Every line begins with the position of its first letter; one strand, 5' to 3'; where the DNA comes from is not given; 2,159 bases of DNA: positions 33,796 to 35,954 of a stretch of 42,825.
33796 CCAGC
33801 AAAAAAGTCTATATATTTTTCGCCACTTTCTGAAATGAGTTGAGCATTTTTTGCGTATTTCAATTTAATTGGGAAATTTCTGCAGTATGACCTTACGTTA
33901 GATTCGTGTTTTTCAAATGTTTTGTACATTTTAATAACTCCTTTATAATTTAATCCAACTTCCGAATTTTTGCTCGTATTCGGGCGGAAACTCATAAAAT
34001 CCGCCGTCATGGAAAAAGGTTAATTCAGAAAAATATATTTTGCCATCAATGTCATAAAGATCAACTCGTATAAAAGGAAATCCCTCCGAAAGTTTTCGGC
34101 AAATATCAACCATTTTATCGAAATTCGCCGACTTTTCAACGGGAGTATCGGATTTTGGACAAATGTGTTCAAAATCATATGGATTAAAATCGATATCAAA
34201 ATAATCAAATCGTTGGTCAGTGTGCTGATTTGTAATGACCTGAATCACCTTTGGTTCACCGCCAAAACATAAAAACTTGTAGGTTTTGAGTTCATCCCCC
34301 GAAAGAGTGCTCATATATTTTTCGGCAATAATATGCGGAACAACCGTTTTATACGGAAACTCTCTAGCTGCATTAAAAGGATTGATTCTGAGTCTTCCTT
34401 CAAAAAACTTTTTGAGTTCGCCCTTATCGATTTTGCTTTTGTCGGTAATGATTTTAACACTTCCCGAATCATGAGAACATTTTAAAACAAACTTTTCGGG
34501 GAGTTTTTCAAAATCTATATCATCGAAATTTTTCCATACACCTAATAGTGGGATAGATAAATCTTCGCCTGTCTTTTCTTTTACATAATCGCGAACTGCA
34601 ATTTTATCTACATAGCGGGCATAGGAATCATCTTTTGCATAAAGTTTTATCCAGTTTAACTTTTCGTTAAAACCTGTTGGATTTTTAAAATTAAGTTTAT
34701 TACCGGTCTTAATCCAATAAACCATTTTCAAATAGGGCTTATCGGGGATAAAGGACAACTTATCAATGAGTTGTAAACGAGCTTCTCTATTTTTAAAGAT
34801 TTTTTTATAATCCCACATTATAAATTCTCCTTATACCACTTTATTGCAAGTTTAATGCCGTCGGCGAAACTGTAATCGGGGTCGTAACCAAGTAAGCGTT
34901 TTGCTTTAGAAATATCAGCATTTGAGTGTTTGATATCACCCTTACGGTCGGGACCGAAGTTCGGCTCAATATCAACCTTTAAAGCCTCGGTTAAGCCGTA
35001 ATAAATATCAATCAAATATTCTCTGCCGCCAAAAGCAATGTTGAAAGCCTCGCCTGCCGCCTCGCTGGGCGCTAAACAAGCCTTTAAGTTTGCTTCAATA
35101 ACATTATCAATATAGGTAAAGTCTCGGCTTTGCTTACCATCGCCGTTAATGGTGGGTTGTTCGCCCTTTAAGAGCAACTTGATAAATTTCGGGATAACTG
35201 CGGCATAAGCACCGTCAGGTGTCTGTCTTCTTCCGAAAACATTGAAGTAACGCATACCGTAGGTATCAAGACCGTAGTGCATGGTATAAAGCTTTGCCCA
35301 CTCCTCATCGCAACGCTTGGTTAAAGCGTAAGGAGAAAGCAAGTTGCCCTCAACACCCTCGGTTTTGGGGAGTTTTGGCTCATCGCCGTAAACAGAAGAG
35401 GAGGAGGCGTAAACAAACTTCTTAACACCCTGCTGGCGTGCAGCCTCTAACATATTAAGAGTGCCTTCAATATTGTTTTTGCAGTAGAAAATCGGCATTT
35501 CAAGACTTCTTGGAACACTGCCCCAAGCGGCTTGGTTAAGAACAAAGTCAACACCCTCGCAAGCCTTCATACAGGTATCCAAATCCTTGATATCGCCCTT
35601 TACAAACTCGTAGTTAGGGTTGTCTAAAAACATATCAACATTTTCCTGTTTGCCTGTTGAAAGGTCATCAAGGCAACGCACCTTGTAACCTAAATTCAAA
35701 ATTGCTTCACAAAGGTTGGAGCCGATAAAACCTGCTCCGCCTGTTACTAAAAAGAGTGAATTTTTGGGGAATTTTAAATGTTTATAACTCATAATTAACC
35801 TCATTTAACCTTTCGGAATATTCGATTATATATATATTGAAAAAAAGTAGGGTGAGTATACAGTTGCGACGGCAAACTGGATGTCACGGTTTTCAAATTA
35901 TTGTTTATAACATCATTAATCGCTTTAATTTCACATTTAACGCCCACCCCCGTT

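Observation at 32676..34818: Orphan EctB/Dat-type diaminobutyrate aminotransferase coupled to a TupA-like ATP-grasp ligase inside a polysaccharide operon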

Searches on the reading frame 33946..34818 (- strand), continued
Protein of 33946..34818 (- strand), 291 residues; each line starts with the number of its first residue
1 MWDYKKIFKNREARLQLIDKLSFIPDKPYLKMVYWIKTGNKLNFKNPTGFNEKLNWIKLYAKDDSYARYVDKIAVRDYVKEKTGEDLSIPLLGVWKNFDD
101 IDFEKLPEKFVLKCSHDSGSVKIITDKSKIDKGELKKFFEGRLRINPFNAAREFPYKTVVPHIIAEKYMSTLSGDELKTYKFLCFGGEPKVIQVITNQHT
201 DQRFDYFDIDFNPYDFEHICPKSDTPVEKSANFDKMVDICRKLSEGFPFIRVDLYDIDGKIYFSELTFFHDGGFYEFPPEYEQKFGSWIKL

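Call 47: find_encoding_contigs(protein=P0124, flank=6000, max_places=1)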
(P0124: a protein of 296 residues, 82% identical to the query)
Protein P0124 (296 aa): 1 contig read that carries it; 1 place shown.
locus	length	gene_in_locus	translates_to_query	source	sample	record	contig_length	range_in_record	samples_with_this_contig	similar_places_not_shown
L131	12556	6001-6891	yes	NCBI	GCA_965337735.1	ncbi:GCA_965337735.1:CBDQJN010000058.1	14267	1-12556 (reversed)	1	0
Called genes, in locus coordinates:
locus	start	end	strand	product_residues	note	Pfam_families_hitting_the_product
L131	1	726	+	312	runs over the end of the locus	PF00248:Aldo_ket_red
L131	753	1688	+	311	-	PF00456:Transketolase_N, PF13292:DXP_synthase_N (weak), PF00676:E1_dh (weak), PF09364:XFP_N (weak), PF02775:TPP_enzyme_C (faint)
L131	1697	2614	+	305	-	PF02779:Transket_pyr, PF02780:Transketolase_C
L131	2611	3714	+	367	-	PF13477:Glyco_trans_4_2, PF13439:Glyco_transf_4 (faint), PF13579:Glyco_trans_4_4 (weak), PF20706:GT4-conflict (weak), PF00534:Glycos_transf_1, PF13692:Glyco_trans_1_4, PF13524:Glyco_trans_1_2 (weak)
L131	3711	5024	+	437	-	PF03721:UDPG_MGDP_dh_N, PF00984:UDPG_MGDP_dh, PF03720:UDPG_MGDP_dh_C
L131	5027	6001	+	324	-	PF05368:NmrA, PF01073:3Beta_HSD, PF01370:Epimerase, PF02719:Polysacc_synt_2, PF07993:NAD_binding_4 (weak), PF13460:NAD_binding_10, PF16363:GDP_Man_Dehyd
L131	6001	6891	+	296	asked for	PF14305:ATPgrasp_TupA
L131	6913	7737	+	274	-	PF00535:Glycos_transf_2, PF10111:Glyco_tranf_2_2 (weak), PF13641:Glyco_tranf_2_3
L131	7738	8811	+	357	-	PF14897:EpsG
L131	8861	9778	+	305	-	PF14305:ATPgrasp_TupA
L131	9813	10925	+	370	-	PF13439:Glyco_transf_4, PF13579:Glyco_trans_4_4 (weak), PF00534:Glycos_transf_1, PF13692:Glyco_trans_1_4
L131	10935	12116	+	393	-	PF00534:Glycos_transf_1, PF13692:Glyco_trans_1_4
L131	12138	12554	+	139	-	?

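Call 59: search_solved_structures(query=A3, max_evalue=1, show_alignments=1)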
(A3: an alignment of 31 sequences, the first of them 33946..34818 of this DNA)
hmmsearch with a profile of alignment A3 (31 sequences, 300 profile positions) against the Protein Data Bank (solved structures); distinct sequences matched with E-value up to 1: 0.

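Call 69: predict_structure(alignment_id=A4)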
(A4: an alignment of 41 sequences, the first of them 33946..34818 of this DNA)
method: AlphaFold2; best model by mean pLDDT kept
length: 291 residues; sequences in the alignment: 41
mean_pLDDT: 94.3   pTM: 0.91
mean pLDDT of the five models: 94.3, 94.2, 93.7, 92.9, 92.0
residues with pLDDT >= 90: 256; 70-90: 27; 50-70: 8; < 50: 0
segments of 3 or more residues with pLDDT < 50: none
pLDDT, mean of each block of 10 residues (from residue 1): 66 88 95 93 96 97 94 97 97 98 97 93 96 97 92 94 97 91 98 93 96 94 93 98 97 96 97 94 98 93
secondary structure, 60 per line:
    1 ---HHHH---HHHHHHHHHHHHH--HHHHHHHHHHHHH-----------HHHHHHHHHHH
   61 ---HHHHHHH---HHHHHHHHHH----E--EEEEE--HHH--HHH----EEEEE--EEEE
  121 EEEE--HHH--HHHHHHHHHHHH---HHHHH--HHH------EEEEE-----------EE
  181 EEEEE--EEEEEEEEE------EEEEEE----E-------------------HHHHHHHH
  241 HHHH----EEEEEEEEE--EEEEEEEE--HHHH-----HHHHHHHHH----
elements in order: H4-7 H11-23 H26-38 H50-60 H64-70 H74-83 E91-95 E110-114 E117-124 H132-143 H147-151 E163-167 E179-185 E188-196 E203-208 H233-244 E249-257 E260-267 H270-273 H279-287

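Call 72: fold_search(model_id=the predicted structure, library=pdb)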
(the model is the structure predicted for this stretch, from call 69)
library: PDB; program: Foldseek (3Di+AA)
matches with E <= 10: 821; with E <= 0.001: 243
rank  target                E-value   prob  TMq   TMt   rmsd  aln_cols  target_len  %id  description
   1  3r5x_C                6.7e-07  1.00  0.39  0.40   6.0       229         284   18  Crystal Structure of D-alanine--D-Alanine Ligase from Bacillus anthracis complexed with ATP (released 2011-04-06)
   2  4wd3_A                1.1e-06  1.00  0.38  0.30   6.3       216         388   13  Crystal structure of an L-amino acid ligase RizA (released 2015-09-09)
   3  3r23_B                1.6e-06  1.00  0.39  0.38   9.3       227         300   20  Crystal Structure of D-alanine--D-Alanine Ligase from Bacillus anthracis (released 2011-03-30)
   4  3vpb_A                1.9e-06  1.00  0.44  0.45   5.2       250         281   14  ArgX from Sulfolobus tokodaii complexed with LysW/Glu/ADP/Mg/Zn/Sulfate (released 2013-02-27)
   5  3r5x_D                2.1e-06  1.00  0.40  0.38   7.2       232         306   18  Crystal Structure of D-alanine--D-Alanine Ligase from Bacillus anthracis complexed with ATP (released 2011-04-06)
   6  3wo1                  3.8e-06  1.00  0.49  0.33   6.8       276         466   13  Crystal structure of Trp332Ala mutant YwfE, an L-amino acid ligase, with bound ADP-Mg-Ala (released 2014-05-14)
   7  3r23_A                4.3e-06  1.00  0.39  0.38   9.2       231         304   19  Crystal Structure of D-alanine--D-Alanine Ligase from Bacillus anthracis (released 2011-03-30)
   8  3r5x_A                4.8e-06  1.00  0.39  0.38   8.0       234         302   18  Crystal Structure of D-alanine--D-Alanine Ligase from Bacillus anthracis complexed with ATP (released 2011-04-06)
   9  4zqi_A                5.1e-06  1.00  0.43  0.43   9.2       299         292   13  Crystal structure of Apo D-alanine-D-alanine ligase(DDL) from Yersinia pestis (released 2016-01-13)
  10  3se7_B                6.4e-06  1.00  0.42  0.38   6.4       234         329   15  ancient VanA (released 2011-09-14)
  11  8evz_A                7.2e-06  1.00  0.43  0.40   6.0       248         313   12  DdlB from Pseudomonas aeruginosa PAO1 in complex with ADP and phosphorylated D-cycloserine (released 2023-08-30)
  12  2pvp_A                7.2e-06  1.00  0.42  0.38   9.9       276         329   13  Crystal structure of D-Alanine-D-Alanine Ligase from Helicobacter pylori (released 2008-04-01)
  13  7drp_A                7.6e-06  1.00  0.40  0.38   8.7       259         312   10  Structure of ATP-grasp ligase PsnB complexed with phosphomimetic variant of minimal precursor, Mg, and ADP (released 2021-09-08)
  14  7drm_A                9.0e-06  1.00  0.38  0.36   9.3       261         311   10  Structure of ATP-grasp ligase PsnB complexed with minimal precursor, Mg, and ADP (released 2021-09-08)
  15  3r5x_B                9.6e-06  1.00  0.39  0.39   7.2       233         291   18  Crystal Structure of D-alanine--D-Alanine Ligase from Bacillus anthracis complexed with ATP (released 2011-04-06)
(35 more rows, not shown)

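Call 73: find_encoding_contigs(protein=P0146, flank=5000, max_places=3)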
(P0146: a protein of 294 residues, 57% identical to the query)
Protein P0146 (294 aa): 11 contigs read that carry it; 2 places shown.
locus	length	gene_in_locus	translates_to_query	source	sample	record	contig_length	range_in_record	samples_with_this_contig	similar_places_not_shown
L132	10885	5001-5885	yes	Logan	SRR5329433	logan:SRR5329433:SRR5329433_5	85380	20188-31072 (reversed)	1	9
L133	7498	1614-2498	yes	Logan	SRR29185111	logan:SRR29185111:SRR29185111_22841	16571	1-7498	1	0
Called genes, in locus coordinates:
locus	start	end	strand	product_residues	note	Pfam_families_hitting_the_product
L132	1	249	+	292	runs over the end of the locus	PF01183:Glyco_hydro_25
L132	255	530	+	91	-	-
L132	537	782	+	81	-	PF16079:Phage_holin_5_2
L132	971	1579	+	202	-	PF02397:Bac_transf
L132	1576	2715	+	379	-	PF13477:Glyco_trans_4_2, PF13579:Glyco_trans_4_4, PF20706:GT4-conflict (weak), PF00534:Glycos_transf_1, PF13692:Glyco_trans_1_4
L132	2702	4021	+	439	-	PF03721:UDPG_MGDP_dh_N, PF00984:UDPG_MGDP_dh, PF03720:UDPG_MGDP_dh_C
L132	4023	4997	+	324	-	PF05368:NmrA, PF01073:3Beta_HSD, PF01370:Epimerase, PF02719:Polysacc_synt_2, PF04321:RmlD_sub_bind (weak), PF07993:NAD_binding_4 (weak), PF13460:NAD_binding_10, PF16363:GDP_Man_Dehyd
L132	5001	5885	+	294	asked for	PF14305:ATPgrasp_TupA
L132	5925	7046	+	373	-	PF14397:ATPgrasp_ST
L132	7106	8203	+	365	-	PF14397:ATPgrasp_ST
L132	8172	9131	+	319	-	PF00535:Glycos_transf_2, PF10111:Glyco_tranf_2_2, PF13641:Glyco_tranf_2_3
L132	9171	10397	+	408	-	PF00534:Glycos_transf_1, PF13692:Glyco_trans_1_4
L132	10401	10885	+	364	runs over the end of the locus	PF14897:EpsG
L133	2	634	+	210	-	?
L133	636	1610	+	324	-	PF05368:NmrA, PF01073:3Beta_HSD, PF01370:Epimerase, PF02719:Polysacc_synt_2, PF04321:RmlD_sub_bind (weak), PF07993:NAD_binding_4 (weak), PF13460:NAD_binding_10, PF16363:GDP_Man_Dehyd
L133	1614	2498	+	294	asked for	PF14305:ATPgrasp_TupA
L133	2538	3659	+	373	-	PF14397:ATPgrasp_ST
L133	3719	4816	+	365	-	PF14397:ATPgrasp_ST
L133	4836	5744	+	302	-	PF00535:Glycos_transf_2, PF10111:Glyco_tranf_2_2, PF13641:Glyco_tranf_2_3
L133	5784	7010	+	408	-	PF00534:Glycos_transf_1, PF13692:Glyco_trans_1_4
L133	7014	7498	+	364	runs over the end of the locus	PF14897:EpsG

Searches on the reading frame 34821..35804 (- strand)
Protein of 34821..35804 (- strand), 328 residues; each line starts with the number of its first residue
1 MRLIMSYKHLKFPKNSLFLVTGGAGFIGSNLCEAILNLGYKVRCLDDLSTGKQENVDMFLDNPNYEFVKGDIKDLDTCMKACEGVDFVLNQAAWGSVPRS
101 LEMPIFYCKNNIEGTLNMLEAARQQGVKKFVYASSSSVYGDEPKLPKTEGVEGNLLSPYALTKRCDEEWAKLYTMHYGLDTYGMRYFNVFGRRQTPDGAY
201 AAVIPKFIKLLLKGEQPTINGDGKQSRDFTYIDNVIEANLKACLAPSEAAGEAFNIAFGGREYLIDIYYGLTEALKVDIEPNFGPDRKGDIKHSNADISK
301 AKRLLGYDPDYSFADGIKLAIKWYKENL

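Call 5: search_protein_families(library=pfam, proteins=[window:34821-35804:-])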
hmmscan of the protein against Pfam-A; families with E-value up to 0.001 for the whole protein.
window:34821-35804:- (328 aa): 9 families
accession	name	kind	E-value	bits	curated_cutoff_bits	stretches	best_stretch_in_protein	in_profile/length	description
PF01370.27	Epimerase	-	1.3e-61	208.5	20.9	1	19-257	2-240/240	NAD dependent epimerase/dehydratase family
PF16363.11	GDP_Man_Dehyd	-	9.2e-53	180.3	27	1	19-318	1-330/332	GDP-mannose 4,6 dehydratase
PF01073.25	3Beta_HSD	-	9.7e-25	87.6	22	1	19-242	1-228/280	3-beta hydroxysteroid dehydrogenase/isomerase family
PF02719.21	Polysacc_synt_2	-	1.7e-17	64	20.2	1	19-219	2-194/293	Polysaccharide biosynthesis protein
PF13460.12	NAD_binding_10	-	2.8e-11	44.1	27.2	1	22-167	1-128/184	NAD(P)H-binding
PF05368.20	NmrA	-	8.2e-11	42.5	27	1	15-135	2-107/298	NmrA-like family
PF07993.18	NAD_binding_4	-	3.4e-08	33.4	20.1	1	20-238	1-257/258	Male sterility protein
PF04321.23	RmlD_sub_bind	-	1.5e-05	24.6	27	1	19-172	4-138/287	RmlD substrate binding domain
PF00106.31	adh_short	-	0.00062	19.7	26.6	0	19-85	4-71/195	short chain dehydrogenase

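Call 7: search_protein_families(library=ncbifam, proteins=[window:34821-35804:-], max_evalue=0.00001)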
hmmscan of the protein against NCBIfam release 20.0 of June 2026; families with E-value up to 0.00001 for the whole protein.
window:34821-35804:- (328 aa): 22 families
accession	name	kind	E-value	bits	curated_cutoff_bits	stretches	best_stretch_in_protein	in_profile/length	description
NF011728.1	PRK15181.1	equivalog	6.9e-89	298.2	760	1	17-326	17-339/348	Vi polysaccharide biosynthesis UDP-N-acetylglucosaminuronic acid C-4 epimerase TviC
TIGR01181.1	dTDP_gluc_dehyt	equivalog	7.2e-48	163.3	365.1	1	18-327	2-314/321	dTDP-glucose 4,6-dehydratase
TIGR01179.1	galE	equivalog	7e-46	156.6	262.3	1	19-327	3-328/332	UDP-glucose 4-epimerase GalE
TIGR04180.1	EDH_00030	hypoth_equivalog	2.3e-44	151.7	475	1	19-312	2-297/297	NAD-dependent 4,6-dehydratase LegB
TIGR02197.1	heptose_epim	equivalog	1.9e-36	125.8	274.6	1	19-326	2-315/316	ADP-glyceromanno-heptose 6-epimerase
NF007956.0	PRK10675.1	subfamily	7.9e-31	107.4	394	1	18-321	3-326/338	UDP-glucose 4-epimerase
NF042422.1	oxyalk_red_OleD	equivalog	5.2e-26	91.8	580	1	19-272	4-247/329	2-alkyl-3-oxoalkanoate reductase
NF007490.0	PRK10084.1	subfamily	3.8e-22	78.8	649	1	19-327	4-337/361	dTDP-glucose 4,6-dehydratase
TIGR03466.1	HpnA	hypoth_equivalog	1e-21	77.2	367.65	1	19-142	4-120/327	hopanoid-associated sugar epimerase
NF007582.0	PRK10217.1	equivalog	6.1e-21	74.9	698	1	18-327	4-334/355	dTDP-glucose 4,6-dehydratase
NF008360.0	PRK11150.1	equivalog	4.2e-19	68.9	452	1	18-324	2-306/310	ADP-glyceromanno-heptose 6-epimerase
NF042423.1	oxyalk_red_Shew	equivalog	1.4e-17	63.8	580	1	18-254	11-236/331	2-alkyl-3-oxoalkanoate reductase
NF008872.0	PRK11908.1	equivalog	1.6e-14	53.7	294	1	19-258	5-253/349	bifunctional UDP-4-keto-pentose/UDP-xylose synthase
TIGR04130.1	FnlA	equivalog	5.6e-14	51.8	730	1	14-139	3-129/337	UDP-N-acetylglucosamine 4,6-dehydratase/5-epimerase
NF052578.1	StrlDmthSdmBMthl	equivalog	6.9e-14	52.3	600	1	19-163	4-138/328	sterol demethylase protein SdmB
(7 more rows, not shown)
